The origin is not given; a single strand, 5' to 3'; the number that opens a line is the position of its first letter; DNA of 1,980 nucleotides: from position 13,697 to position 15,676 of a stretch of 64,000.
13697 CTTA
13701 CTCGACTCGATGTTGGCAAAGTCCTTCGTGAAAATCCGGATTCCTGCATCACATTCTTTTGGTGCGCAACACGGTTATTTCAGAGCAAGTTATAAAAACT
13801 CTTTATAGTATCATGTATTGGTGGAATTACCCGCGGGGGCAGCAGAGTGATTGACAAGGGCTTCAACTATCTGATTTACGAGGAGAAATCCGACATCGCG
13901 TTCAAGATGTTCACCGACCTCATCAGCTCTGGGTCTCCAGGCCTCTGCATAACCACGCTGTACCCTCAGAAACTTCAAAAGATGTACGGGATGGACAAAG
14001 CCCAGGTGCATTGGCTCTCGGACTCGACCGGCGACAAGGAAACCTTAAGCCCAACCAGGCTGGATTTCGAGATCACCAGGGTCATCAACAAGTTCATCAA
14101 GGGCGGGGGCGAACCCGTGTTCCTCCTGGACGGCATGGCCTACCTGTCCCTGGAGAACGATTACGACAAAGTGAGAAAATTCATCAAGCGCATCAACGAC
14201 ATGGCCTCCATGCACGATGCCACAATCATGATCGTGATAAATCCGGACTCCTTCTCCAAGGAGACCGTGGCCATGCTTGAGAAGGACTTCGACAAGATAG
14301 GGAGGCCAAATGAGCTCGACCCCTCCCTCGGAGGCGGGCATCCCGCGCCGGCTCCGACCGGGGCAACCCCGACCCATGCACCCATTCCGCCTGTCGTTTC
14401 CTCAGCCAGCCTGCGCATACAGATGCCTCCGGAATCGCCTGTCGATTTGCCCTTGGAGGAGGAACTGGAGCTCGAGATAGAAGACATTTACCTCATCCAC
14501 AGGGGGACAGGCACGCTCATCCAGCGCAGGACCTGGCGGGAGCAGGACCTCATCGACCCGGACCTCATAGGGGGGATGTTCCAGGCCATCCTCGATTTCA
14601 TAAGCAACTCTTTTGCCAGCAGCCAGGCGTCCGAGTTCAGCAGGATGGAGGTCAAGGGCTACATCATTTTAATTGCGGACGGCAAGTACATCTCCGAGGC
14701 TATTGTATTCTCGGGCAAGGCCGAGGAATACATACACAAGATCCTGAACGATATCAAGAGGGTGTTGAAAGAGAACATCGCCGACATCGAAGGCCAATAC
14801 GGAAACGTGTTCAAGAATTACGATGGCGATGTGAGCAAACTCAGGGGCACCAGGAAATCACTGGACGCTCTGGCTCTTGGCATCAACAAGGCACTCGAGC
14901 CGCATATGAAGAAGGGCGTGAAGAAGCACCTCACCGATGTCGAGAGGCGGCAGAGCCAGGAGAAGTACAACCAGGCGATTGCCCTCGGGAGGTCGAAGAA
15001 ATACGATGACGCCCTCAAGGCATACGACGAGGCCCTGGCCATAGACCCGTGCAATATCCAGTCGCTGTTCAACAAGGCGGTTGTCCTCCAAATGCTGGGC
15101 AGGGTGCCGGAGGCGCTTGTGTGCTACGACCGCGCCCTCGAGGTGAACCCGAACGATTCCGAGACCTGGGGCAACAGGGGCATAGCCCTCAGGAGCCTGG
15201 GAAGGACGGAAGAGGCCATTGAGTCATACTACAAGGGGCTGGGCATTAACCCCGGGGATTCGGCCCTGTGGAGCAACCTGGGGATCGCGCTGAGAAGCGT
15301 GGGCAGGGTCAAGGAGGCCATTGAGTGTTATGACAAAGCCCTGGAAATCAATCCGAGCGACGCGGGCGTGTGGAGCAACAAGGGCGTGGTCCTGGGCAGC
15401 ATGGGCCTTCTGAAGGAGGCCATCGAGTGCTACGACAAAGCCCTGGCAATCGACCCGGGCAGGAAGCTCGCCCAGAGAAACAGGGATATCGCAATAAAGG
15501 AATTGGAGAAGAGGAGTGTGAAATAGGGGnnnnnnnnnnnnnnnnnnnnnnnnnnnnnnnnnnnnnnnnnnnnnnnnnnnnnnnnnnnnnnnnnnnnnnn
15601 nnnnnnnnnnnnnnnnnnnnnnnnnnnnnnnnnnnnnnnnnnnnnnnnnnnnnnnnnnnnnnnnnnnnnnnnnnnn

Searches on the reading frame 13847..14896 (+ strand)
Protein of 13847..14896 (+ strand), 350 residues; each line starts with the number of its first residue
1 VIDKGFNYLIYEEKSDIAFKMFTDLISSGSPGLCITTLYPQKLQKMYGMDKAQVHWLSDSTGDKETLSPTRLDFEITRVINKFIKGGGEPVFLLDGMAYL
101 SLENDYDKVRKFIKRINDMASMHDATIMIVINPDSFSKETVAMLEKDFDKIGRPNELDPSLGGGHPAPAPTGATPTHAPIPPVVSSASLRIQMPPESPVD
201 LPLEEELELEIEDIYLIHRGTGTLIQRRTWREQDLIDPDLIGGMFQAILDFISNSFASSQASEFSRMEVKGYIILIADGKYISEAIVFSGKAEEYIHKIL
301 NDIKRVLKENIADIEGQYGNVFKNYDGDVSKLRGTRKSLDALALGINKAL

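Call 45: find_homologous_proteins(query=window:13847-14896:+, max_evalue=1e-20)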
Query window:13847-14896:+ (350 aa): 70 proteins with E <= 1e-20 among 5069 candidates.
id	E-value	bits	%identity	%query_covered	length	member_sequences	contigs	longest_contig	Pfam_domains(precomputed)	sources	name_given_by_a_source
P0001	5.8e-230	780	100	100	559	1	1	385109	PF03704.24,PF13431.13,PF23914.2,PF13414.13,PF05763.19,PF13176.13,PF12569.15,PF13428.13,PF13374.13,PF14559.13,PF24575.2,PF13371.13,PF00515.35,PF04212.25,PF13424.13,PF13432.13,PF13181.13,PF01239.29,PF07719.24,PF13174.13,PF20308.5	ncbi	-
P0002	1.2e-221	753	96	100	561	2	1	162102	PF03704.24,PF13431.13,PF23914.2,PF13414.13,PF05763.19,PF13176.13,PF12569.15,PF13428.13,PF13374.13,PF14559.13,PF24575.2,PF13371.13,PF00515.35,PF04212.25,PF13424.13,PF21033.5,PF13432.13,PF13181.13,PF01239.29,PF07719.24,PF13174.13,PF20308.5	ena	-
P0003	9.6e-201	684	88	100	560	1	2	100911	PF03704.24,PF13431.13,PF23914.2,PF13414.13,PF05763.19,PF13176.13,PF12569.15,PF13428.13,PF13374.13,PF14559.13,PF24575.2,PF13371.13,PF00515.35,PF04212.25,PF13424.13,PF13432.13,PF13181.13,PF01239.29,PF07719.24,PF13174.13,PF20308.5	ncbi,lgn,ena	-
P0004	1.5e-198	677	88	100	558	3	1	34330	PF03704.24,PF13431.13,PF23914.2,PF13414.13,PF05763.19,PF13176.13,PF12569.15,PF13428.13,PF13374.13,PF14559.13,PF24575.2,PF13371.13,PF00515.35,PF04212.25,PF12895.14,PF13424.13,PF21033.5,PF13432.13,PF13181.13,PF01239.29,PF07719.24,PF13174.13,PF20308.5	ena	-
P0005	4.1e-193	659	83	100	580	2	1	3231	PF03704.24,PF13431.13,PF23914.2,PF13414.13,PF05763.19,PF13176.13,PF13428.13,PF13374.13,PF14559.13,PF13371.13,PF00515.35,PF13424.13,PF13432.13,PF13181.13,PF01239.29,PF07719.24,PF20308.5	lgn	-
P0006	7.8e-184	629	85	95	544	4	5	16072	PF03704.24,PF13431.13,PF23914.2,PF13414.13,PF05763.19,PF13176.13,PF13428.13,PF13374.13,PF14559.13,PF24575.2,PF13371.13,PF00515.35,PF13424.13,PF13432.13,PF13429.13,PF13181.13,PF01239.29,PF07719.24,PF13174.13,PF20308.5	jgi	jgi:tetratricopeptide (TPR) repeat protein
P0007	2.3e-183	627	81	100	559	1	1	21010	PF03704.24,PF13414.13,PF05763.19,PF12569.15,PF13374.13,PF24575.2,PF00515.35,PF04212.25,PF13424.13,PF13429.13,PF07719.24,PF13174.13,PF20308.5,PF13431.13,PF23914.2,PF13176.13,PF13428.13,PF14559.13,PF13371.13,PF12895.14,PF21033.5,PF13432.13,PF13181.13,PF01239.29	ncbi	ncbi:MAG: tetratricopeptide repeat protein [Thermoplasmata archaeon]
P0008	6.1e-183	626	79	100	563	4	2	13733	PF03704.24,PF13414.13,PF05763.19,PF12569.15,PF13374.13,PF24575.2,PF00515.35,PF04212.25,PF13424.13,PF13429.13,PF07719.24,PF13174.13,PF20308.5,PF13431.13,PF23914.2,PF13176.13,PF13428.13,PF14559.13,PF13371.13,PF12895.14,PF21033.5,PF13432.13,PF13181.13,PF01239.29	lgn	-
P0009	2.7e-181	620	79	100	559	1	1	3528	PF03704.24,PF13431.13,PF23914.2,PF13414.13,PF05763.19,PF13176.13,PF13428.13,PF13374.13,PF14559.13,PF24575.2,PF13371.13,PF00515.35,PF04212.25,PF12895.14,PF13424.13,PF13432.13,PF13429.13,PF13181.13,PF01239.29,PF07719.24,PF13174.13,PF20308.5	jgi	jgi:tetratricopeptide (TPR) repeat protein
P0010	5.0e-181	619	78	100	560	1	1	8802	PF03704.24,PF13431.13,PF23914.2,PF13414.13,PF05763.19,PF13176.13,PF13428.13,PF13374.13,PF14559.13,PF24575.2,PF13371.13,PF00515.35,PF04212.25,PF12895.14,PF13424.13,PF13432.13,PF13429.13,PF13181.13,PF01239.29,PF07719.24,PF13174.13,PF20308.5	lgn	-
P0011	1.1e-178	612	78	100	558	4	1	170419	PF03704.24,PF13431.13,PF23914.2,PF13414.13,PF05763.19,PF13176.13,PF12569.15,PF13428.13,PF13374.13,PF14559.13,PF24575.2,PF13371.13,PF00515.35,PF04212.25,PF12895.14,PF13424.13,PF13432.13,PF13429.13,PF13181.13,PF01239.29,PF07719.24,PF13174.13,PF20308.5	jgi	-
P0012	5.7e-176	603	76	100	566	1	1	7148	PF03704.24,PF13431.13,PF23914.2,PF13414.13,PF05763.19,PF13176.13,PF13428.13,PF13374.13,PF14559.13,PF24575.2,PF13371.13,PF00515.35,PF04212.25,PF13424.13,PF13432.13,PF13181.13,PF01239.29,PF07719.24,PF13174.13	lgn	-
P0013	3.6e-175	600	77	100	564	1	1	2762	PF03704.24,PF13431.13,PF23914.2,PF13414.13,PF05763.19,PF13176.13,PF12569.15,PF13428.13,PF13374.13,PF14559.13,PF24575.2,PF13371.13,PF00515.35,PF04212.25,PF13424.13,PF13432.13,PF13181.13,PF01239.29,PF07719.24,PF13174.13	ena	-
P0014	7.5e-175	599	77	100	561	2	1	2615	PF03704.24,PF13431.13,PF23914.2,PF13414.13,PF05763.19,PF13176.13,PF12569.15,PF13428.13,PF13374.13,PF14559.13,PF24575.2,PF13371.13,PF00515.35,PF04212.25,PF12895.14,PF13424.13,PF21033.5,PF13432.13,PF13181.13,PF01239.29,PF07719.24,PF13174.13,PF20308.5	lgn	-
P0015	4.2e-174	597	76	100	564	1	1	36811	PF03704.24,PF13431.13,PF23914.2,PF13414.13,PF05763.19,PF13176.13,PF12569.15,PF13428.13,PF13374.13,PF14559.13,PF24575.2,PF13371.13,PF00515.35,PF04212.25,PF13424.13,PF13432.13,PF13181.13,PF01239.29,PF07719.24,PF13174.13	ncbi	-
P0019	1.2e-172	592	77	99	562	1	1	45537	PF03704.24,PF13431.13,PF23914.2,PF13414.13,PF05763.19,PF13176.13,PF13428.13,PF13374.13,PF14559.13,PF24575.2,PF13371.13,PF00515.35,PF04212.25,PF13424.13,PF21033.5,PF13432.13,PF13181.13,PF01239.29,PF07719.24,PF13174.13,PF20308.5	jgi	-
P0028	3.2e-151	522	69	100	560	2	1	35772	PF13431.13,PF23914.2,PF13414.13,PF05763.19,PF13176.13,PF12569.15,PF13428.13,PF13374.13,PF14559.13,PF24575.2,PF13371.13,PF00515.35,PF04212.25,PF12895.14,PF13424.13,PF13432.13,PF13181.13,PF01239.29,PF07719.24,PF13174.13,PF20308.5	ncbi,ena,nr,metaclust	ncbi:MAG: hypothetical protein AYK23_04340 [Candidatus Proteinoplasmatales archaeon SG8-5]|nr:MAG: h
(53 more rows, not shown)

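Call 46: find_encoding_contigs(protein=P0001, flank=3000, max_places=2)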
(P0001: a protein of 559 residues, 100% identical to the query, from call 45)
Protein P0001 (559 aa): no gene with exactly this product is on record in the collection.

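Call 47: find_encoding_contigs(protein=P0002, flank=4000, max_places=2)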
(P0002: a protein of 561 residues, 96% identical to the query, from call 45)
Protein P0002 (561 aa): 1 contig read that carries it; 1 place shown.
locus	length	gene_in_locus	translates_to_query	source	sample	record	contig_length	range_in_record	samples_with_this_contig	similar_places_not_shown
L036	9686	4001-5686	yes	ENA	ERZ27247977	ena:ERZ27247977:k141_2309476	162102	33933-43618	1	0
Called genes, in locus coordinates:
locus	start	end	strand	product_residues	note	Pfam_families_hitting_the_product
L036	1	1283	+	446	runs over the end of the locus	PF19290:PmbA_TldD_2nd (faint), PF19289:PmbA_TldD_3rd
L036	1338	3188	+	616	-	PF17132:Glyco_hydro_106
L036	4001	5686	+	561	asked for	PF05763:DUF835, PF00515:TPR_1 (weak), PF00515:TPR_1, PF13431:TPR_17, PF00515:TPR_1, PF07719:TPR_2, PF13414:TPR_11, PF00515:TPR_1, +23 more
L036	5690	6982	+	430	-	PF05763:DUF835, PF00515:TPR_1, PF07719:TPR_2, PF13432:TPR_16, PF13431:TPR_17, PF00515:TPR_1, PF00515:TPR_1, PF00515:TPR_1, +27 more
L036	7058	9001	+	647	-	-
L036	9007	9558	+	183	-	-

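Call 48: find_encoding_contigs(protein=P0003, flank=4000, max_places=2)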
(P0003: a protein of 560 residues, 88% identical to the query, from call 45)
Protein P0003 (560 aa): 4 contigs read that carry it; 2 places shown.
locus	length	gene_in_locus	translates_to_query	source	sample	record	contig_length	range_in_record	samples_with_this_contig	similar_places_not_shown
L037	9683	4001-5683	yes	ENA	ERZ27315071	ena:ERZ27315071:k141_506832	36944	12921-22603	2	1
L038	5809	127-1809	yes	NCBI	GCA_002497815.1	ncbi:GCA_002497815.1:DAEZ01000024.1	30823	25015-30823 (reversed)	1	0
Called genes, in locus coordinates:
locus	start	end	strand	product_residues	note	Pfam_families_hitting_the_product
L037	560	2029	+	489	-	PF01523:PmbA_TldD_1st, PF19289:PmbA_TldD_3rd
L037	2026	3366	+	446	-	PF19289:PmbA_TldD_3rd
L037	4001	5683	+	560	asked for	PF05763:DUF835, PF00515:TPR_1 (weak), PF13424:TPR_12 (weak), PF13431:TPR_17, PF00515:TPR_1, PF07719:TPR_2, PF13414:TPR_11, PF00515:TPR_1, +22 more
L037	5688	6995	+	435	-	PF05763:DUF835, PF00515:TPR_1, PF07719:TPR_2, PF13432:TPR_16, PF13431:TPR_17, PF00515:TPR_1, PF00515:TPR_1, PF00515:TPR_1, +25 more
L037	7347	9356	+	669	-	-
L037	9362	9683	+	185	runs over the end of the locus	-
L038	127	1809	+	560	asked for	PF05763:DUF835, PF00515:TPR_1 (weak), PF13424:TPR_12 (weak), PF13431:TPR_17, PF00515:TPR_1, PF07719:TPR_2, PF13414:TPR_11, PF00515:TPR_1, +22 more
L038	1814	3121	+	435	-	PF05763:DUF835, PF00515:TPR_1, PF07719:TPR_2, PF13432:TPR_16, PF13431:TPR_17, PF00515:TPR_1, PF00515:TPR_1, PF00515:TPR_1, +25 more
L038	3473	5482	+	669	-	-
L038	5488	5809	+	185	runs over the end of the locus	-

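Call 49: find_encoding_contigs(protein=P0004, flank=4000, max_places=2)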
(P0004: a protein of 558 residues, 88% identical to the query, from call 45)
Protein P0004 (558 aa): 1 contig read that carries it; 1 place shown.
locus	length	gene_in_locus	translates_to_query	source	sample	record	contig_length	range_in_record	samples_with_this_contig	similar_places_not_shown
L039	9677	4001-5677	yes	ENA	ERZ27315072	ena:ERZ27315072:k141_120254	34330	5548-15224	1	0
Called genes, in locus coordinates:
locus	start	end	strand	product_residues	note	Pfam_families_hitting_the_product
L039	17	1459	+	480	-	PF01523:PmbA_TldD_1st, PF19290:PmbA_TldD_2nd (faint), PF19289:PmbA_TldD_3rd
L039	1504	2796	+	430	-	PF19289:PmbA_TldD_3rd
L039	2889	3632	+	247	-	-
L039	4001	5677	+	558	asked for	PF05763:DUF835, PF13424:TPR_12, PF13432:TPR_16, PF00515:TPR_1, PF13431:TPR_17, PF00515:TPR_1, PF13414:TPR_11, PF00515:TPR_1, +25 more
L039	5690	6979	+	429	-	PF05763:DUF835, PF00515:TPR_1, PF07719:TPR_2, PF13432:TPR_16, PF13431:TPR_17, PF00515:TPR_1, PF00515:TPR_1, PF00515:TPR_1, +30 more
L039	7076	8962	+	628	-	-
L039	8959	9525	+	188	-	-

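Call 53: find_encoding_contigs(protein=P0007, flank=3000, max_places=1)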
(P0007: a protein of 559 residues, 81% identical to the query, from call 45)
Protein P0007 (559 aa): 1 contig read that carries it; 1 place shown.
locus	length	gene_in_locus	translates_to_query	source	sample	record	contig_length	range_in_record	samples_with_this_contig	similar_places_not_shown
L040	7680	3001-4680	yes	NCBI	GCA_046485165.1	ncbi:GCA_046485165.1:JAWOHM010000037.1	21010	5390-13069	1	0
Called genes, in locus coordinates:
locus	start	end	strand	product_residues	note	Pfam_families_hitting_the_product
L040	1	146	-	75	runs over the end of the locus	-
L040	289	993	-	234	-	PF13489:Methyltransf_23, PF13847:Methyltransf_31, PF08241:Methyltransf_11, PF08242:Methyltransf_12, PF13649:Methyltransf_25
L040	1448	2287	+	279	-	-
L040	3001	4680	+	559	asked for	PF05763:DUF835, PF14559:TPR_19, PF00515:TPR_1, PF13424:TPR_12, PF13432:TPR_16, PF00515:TPR_1, PF07719:TPR_2, PF13414:TPR_11, +25 more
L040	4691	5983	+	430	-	PF05763:DUF835, PF00515:TPR_1, PF07719:TPR_2, PF13432:TPR_16, PF13431:TPR_17, PF00515:TPR_1, PF13424:TPR_12, PF13424:TPR_12, +31 more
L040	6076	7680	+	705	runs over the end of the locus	-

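Call 54: find_encoding_contigs(protein=P0011, flank=3000, max_places=1)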
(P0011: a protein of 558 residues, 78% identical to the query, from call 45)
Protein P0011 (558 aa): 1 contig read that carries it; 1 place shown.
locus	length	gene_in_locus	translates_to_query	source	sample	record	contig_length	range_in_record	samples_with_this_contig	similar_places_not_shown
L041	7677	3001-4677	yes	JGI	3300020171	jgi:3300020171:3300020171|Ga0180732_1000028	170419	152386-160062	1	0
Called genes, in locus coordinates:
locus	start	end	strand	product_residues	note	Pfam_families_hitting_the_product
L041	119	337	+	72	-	-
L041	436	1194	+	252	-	-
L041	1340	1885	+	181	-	PF04307:YdjM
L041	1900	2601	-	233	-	PF01209:Ubie_methyltran (weak), PF05148:Methyltransf_8 (weak), PF13489:Methyltransf_23, PF24675:NpmA (weak), PF08241:Methyltransf_11, PF08242:Methyltransf_12, PF13649:Methyltransf_25, PF13847:Methyltransf_31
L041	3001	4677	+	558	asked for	PF05763:DUF835, PF00515:TPR_1 (weak), PF07719:TPR_2 (weak), PF14559:TPR_19, PF00515:TPR_1, PF07719:TPR_2, PF13414:TPR_11, PF00515:TPR_1, +25 more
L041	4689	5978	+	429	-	PF05763:DUF835, PF00515:TPR_1, PF07719:TPR_2, PF13432:TPR_16, PF13431:TPR_17, PF13424:TPR_12, PF00515:TPR_1, PF00515:TPR_1, +28 more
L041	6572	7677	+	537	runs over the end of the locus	-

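Call 55: find_encoding_contigs(protein=P0015, flank=3000, max_places=1)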
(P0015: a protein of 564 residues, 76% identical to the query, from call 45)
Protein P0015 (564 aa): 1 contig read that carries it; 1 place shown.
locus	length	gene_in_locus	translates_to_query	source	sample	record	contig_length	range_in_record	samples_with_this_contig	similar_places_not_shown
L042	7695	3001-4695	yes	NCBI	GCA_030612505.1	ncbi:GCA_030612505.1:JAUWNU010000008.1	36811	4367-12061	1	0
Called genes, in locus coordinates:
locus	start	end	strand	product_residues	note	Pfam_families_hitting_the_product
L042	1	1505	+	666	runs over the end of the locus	PF03415:Peptidase_C11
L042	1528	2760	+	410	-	PF27218:MJ0043_C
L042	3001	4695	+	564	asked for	PF05763:DUF835, PF14559:TPR_19 (weak), PF13424:TPR_12 (weak), PF13432:TPR_16 (weak), PF13431:TPR_17 (weak), PF00515:TPR_1, PF00515:TPR_1, PF13414:TPR_11, +15 more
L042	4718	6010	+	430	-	PF05763:DUF835, PF00515:TPR_1, PF13432:TPR_16, PF13424:TPR_12, PF13431:TPR_17, PF00515:TPR_1, PF07719:TPR_2, PF13414:TPR_11, +29 more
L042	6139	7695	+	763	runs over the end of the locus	-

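Call 56: find_encoding_contigs(protein=P0028, flank=3000, max_places=1)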
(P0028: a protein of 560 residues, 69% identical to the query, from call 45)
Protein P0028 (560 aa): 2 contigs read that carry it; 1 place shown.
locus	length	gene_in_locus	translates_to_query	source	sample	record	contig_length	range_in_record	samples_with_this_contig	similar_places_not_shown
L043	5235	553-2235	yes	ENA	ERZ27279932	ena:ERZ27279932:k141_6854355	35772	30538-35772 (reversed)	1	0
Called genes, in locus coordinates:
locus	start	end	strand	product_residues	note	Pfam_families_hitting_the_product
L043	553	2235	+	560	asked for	PF05763:DUF835, PF13424:TPR_12, PF14559:TPR_19, PF00515:TPR_1, PF13414:TPR_11, PF13432:TPR_16, PF13431:TPR_17, PF00515:TPR_1, +25 more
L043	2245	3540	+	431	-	PF05763:DUF835, PF00515:TPR_1, PF07719:TPR_2, PF13432:TPR_16, PF13431:TPR_17, PF00515:TPR_1, PF13424:TPR_12, PF00515:TPR_1, +32 more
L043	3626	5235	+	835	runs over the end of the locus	-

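Call 91: find_encoding_contigs(protein=P0006, flank=4000, max_places=3)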
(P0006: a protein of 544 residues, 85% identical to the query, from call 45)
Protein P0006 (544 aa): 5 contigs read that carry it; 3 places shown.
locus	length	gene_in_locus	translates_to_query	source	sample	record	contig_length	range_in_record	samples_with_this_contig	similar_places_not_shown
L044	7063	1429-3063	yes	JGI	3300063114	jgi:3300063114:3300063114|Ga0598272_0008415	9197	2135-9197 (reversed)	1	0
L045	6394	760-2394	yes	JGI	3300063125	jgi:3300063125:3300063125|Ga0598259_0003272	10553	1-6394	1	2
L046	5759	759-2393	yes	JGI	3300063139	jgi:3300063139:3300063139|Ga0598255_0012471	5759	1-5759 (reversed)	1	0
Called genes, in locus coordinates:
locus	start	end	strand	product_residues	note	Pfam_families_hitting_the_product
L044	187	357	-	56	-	-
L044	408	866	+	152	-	-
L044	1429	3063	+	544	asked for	PF05763:DUF835, PF14559:TPR_19 (weak), PF00515:TPR_1 (weak), PF13424:TPR_12 (weak), PF13432:TPR_16, PF00515:TPR_1, PF13414:TPR_11, PF00515:TPR_1, +18 more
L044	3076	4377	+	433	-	PF05763:DUF835, PF00515:TPR_1, PF07719:TPR_2, PF13432:TPR_16, PF00515:TPR_1, PF00515:TPR_1, PF13414:TPR_11, PF00515:TPR_1, +26 more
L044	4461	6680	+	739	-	-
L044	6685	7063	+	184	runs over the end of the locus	-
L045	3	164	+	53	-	?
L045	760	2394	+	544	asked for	PF05763:DUF835, PF14559:TPR_19 (weak), PF00515:TPR_1 (weak), PF13424:TPR_12 (weak), PF13432:TPR_16, PF00515:TPR_1, PF13414:TPR_11, PF00515:TPR_1, +18 more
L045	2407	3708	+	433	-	PF05763:DUF835, PF00515:TPR_1, PF07719:TPR_2, PF13432:TPR_16, PF00515:TPR_1, PF00515:TPR_1, PF13414:TPR_11, PF00515:TPR_1, +26 more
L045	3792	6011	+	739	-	-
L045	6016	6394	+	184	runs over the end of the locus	-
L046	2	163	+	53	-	?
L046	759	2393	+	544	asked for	PF05763:DUF835, PF14559:TPR_19 (weak), PF00515:TPR_1 (weak), PF13424:TPR_12 (weak), PF13432:TPR_16, PF00515:TPR_1, PF13414:TPR_11, PF00515:TPR_1, +18 more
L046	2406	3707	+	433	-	PF05763:DUF835, PF00515:TPR_1, PF07719:TPR_2, PF13432:TPR_16, PF00515:TPR_1, PF00515:TPR_1, PF13414:TPR_11, PF00515:TPR_1, +26 more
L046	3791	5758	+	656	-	?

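Call 92: find_encoding_contigs(protein=P0019, flank=4000, max_places=2)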
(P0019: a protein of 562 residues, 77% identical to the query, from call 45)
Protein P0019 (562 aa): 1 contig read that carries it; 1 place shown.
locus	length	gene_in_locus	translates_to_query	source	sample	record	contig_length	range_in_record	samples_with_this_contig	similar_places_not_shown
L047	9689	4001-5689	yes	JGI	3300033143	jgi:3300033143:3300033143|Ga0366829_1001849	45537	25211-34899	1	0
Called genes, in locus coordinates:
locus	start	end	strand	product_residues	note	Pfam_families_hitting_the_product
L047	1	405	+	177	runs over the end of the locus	PF02572:CobA_CobO_BtuR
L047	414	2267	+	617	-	PF03415:Peptidase_C11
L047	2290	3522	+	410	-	PF27218:MJ0043_C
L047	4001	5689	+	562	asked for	PF05763:DUF835, PF13432:TPR_16, PF14559:TPR_19 (weak), PF00515:TPR_1 (weak), PF13431:TPR_17, PF00515:TPR_1, PF00515:TPR_1, PF00515:TPR_1, +20 more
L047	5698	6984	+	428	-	PF05763:DUF835, PF00515:TPR_1, PF07719:TPR_2, PF13432:TPR_16, PF13431:TPR_17, PF00515:TPR_1, PF13424:TPR_12, PF00515:TPR_1, +31 more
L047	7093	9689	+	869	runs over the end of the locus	-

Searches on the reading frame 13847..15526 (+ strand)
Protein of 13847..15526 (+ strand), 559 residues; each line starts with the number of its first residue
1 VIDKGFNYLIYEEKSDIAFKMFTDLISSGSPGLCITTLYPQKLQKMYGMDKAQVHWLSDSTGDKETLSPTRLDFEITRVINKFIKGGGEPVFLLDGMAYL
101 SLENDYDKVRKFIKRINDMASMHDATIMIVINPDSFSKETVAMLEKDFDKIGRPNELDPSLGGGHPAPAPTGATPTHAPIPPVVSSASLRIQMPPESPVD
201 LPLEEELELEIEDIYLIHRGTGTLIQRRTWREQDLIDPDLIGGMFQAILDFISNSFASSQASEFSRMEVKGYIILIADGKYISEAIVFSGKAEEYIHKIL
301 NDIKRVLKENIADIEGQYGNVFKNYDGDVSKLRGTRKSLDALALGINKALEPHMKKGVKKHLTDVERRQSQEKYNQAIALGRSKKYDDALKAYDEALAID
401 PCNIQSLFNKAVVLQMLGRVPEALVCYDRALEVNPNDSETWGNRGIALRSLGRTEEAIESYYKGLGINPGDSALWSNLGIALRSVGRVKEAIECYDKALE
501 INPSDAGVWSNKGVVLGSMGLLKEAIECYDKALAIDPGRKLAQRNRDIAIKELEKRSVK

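Call 7: search_protein_families(library=pfam, proteins=[window:13847-15526:+], max_evalue=0.01)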
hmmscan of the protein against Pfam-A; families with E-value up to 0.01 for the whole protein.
window:13847-15526:+ (559 aa): 27 families (the best 25 are shown)
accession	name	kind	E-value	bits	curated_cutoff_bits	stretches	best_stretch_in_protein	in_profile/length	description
PF00515.34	TPR_1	-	1.5e-50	167.4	27.8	5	474-505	3-34/34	Tetratricopeptide repeat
PF07719.23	TPR_2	-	6.7e-38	126.1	27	4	473-505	2-34/34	Tetratricopeptide repeat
PF13414.12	TPR_11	-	2.1e-33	114.1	26.8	4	481-520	3-42/42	TPR repeat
PF13431.12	TPR_17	-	1.2e-30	103.6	24.4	3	426-459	1-34/34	Tetratricopeptide repeat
PF13181.12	TPR_8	-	1.5e-28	96.9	25.7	3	474-504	3-33/34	Tetratricopeptide repeat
PF05763.18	DUF835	-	2.7e-27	95.6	33.1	1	13-148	3-136/136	Protein of unknown function (DUF835)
PF13428.12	TPR_14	-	8.5e-24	82.1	23.5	2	473-512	2-41/44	Tetratricopeptide repeat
PF13424.12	TPR_12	-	1.7e-23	83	30.1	2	473-535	4-74/77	Tetratricopeptide repeat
PF13432.12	TPR_16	-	1.4e-20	73.8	32.7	3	415-471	8-64/65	Tetratricopeptide repeat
PF14559.12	TPR_19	-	1.7e-18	67.1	25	2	383-439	4-60/68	Tetratricopeptide repeat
PF13371.12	TPR_9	-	1.7e-16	60.4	35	2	420-460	11-51/73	Tetratricopeptide repeat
PF13374.12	TPR_10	-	1.9e-14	53.6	27.5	0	476-501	6-31/42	Tetratricopeptide repeat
PF13176.12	TPR_7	-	1.9e-14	52.9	27.9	1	475-503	2-30/36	Tetratricopeptide repeat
PF01239.28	PPTA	-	5.8e-12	45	29.5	0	489-518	2-31/32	Protein prenyltransferase alpha subunit repeat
PF23914.1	TPR_CcmH_CycH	-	3.1e-08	34.1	42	0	468-508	46-86/158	Cytochrome c-type biogenesis protein H TPR domain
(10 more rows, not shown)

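Call 12: find_encoding_contigs(protein=window:13847-15526:+, flank=10000, max_places=10)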
Protein window:13847-15526:+ (559 aa): no gene with exactly this product is on record in the collection.
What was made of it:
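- Tried and rejected: Exact look-up of the window's own DUF835 protein in the contig index failed (calls 12, 46), so the source record could not be named.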
